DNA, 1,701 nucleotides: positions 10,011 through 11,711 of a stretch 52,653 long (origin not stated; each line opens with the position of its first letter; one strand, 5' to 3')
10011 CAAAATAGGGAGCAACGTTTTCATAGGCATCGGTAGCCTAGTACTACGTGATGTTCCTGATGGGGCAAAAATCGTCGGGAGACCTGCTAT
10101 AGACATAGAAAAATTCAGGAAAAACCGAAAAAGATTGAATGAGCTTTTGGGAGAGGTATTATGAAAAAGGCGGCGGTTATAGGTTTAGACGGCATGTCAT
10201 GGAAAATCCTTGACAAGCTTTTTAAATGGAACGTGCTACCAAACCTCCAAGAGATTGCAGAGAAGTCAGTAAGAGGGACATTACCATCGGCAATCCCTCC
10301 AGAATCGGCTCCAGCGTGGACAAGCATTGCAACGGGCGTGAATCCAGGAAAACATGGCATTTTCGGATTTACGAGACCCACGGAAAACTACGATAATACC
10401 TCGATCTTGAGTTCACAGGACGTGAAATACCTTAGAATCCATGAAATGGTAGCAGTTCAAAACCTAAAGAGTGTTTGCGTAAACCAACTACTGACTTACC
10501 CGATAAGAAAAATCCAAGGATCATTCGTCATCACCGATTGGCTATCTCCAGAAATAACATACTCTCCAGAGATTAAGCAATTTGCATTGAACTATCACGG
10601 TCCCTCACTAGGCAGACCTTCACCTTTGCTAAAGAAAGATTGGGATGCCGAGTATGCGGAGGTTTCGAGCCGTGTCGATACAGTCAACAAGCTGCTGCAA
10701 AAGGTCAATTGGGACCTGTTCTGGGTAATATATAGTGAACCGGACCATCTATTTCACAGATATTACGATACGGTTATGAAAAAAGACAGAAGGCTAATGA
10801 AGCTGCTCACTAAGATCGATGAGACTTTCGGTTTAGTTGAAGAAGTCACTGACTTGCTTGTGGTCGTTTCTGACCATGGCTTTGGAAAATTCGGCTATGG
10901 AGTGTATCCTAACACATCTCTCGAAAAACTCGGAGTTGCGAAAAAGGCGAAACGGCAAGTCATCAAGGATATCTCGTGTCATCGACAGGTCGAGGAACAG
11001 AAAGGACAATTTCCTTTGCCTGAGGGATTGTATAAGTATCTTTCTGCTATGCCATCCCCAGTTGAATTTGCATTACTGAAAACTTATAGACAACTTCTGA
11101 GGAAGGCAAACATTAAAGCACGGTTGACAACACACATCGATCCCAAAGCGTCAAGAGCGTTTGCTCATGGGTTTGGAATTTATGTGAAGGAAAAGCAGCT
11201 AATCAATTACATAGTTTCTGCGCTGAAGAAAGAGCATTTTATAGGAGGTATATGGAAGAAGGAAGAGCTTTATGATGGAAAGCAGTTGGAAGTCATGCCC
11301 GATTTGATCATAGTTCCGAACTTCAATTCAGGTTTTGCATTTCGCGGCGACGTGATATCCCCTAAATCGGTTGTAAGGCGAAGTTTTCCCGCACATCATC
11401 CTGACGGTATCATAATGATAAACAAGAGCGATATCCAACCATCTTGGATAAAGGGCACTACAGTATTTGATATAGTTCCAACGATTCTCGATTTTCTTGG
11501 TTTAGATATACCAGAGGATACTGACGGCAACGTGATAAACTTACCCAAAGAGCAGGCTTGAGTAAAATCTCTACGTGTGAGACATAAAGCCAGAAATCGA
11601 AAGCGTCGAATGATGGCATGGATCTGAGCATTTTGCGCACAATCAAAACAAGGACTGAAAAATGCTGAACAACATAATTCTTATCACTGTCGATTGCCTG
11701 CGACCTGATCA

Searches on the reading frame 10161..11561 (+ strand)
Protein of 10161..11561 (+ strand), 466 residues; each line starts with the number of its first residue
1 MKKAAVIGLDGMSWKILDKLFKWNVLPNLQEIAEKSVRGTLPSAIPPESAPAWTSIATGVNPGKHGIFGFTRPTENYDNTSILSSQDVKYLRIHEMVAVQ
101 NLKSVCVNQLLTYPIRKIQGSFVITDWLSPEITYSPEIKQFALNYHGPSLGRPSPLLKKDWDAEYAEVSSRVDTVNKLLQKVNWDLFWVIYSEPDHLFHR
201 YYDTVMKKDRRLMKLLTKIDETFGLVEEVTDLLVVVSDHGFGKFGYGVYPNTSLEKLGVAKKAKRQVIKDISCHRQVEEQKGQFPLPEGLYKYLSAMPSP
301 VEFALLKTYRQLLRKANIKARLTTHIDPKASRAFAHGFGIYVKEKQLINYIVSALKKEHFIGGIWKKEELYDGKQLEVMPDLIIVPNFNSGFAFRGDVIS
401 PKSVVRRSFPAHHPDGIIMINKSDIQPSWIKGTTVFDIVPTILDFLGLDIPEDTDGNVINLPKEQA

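Call 26: find_encoding_contigs(protein=window:10161-11561:+, flank=10000, max_places=10)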
Protein window:10161-11561:+ (466 aa): 3 contigs read that carry it; 2 places shown.
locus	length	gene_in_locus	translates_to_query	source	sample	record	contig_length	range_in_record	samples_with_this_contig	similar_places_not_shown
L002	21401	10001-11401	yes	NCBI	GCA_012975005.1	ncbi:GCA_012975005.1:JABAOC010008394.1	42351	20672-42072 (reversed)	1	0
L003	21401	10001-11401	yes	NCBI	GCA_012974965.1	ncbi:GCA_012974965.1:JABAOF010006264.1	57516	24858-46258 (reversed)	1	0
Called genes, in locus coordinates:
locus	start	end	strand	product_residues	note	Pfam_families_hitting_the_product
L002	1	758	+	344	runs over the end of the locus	?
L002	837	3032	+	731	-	PF02516:STT3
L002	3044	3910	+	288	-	PF00953:Glycos_transf_4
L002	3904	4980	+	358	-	PF21360:PylC-like_N, PF02655:ATP-grasp_3 (weak)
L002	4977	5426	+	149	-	-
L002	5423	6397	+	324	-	PF04007:DUF354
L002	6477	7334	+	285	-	PF03721:UDPG_MGDP_dh_N (faint), PF00984:UDPG_MGDP_dh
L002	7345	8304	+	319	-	PF13439:Glyco_transf_4 (weak), PF00534:Glycos_transf_1, PF13692:Glyco_trans_1_4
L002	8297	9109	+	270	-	PF04909:Amidohydro_2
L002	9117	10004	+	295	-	PF04613:LpxD (weak), PF25084:LbH_EIF2B (faint), PF25087:GMPPB_C (weak), PF00132:Hexapep, PF25087:GMPPB_C (weak)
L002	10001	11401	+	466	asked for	PF01663:Phosphodiest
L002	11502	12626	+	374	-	PF00884:Sulfatase, PF01663:Phosphodiest (faint), PF01676:Metalloenzyme (weak)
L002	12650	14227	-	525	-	PF01943:Polysacc_synt, PF13440:Polysacc_synt_3, PF03023:MurJ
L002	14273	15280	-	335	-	PF01073:3Beta_HSD, PF01370:Epimerase, PF02719:Polysacc_synt_2, PF04321:RmlD_sub_bind, PF07993:NAD_binding_4, PF13460:NAD_binding_10 (weak), PF16363:GDP_Man_Dehyd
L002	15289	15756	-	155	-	PF00908:dTDP_sugar_isom, PF05523:FdtA (weak), PF14667:Polysacc_synt_C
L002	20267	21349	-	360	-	PF01924:HypD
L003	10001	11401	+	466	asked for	PF01663:Phosphodiest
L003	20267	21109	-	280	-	PF01924:HypD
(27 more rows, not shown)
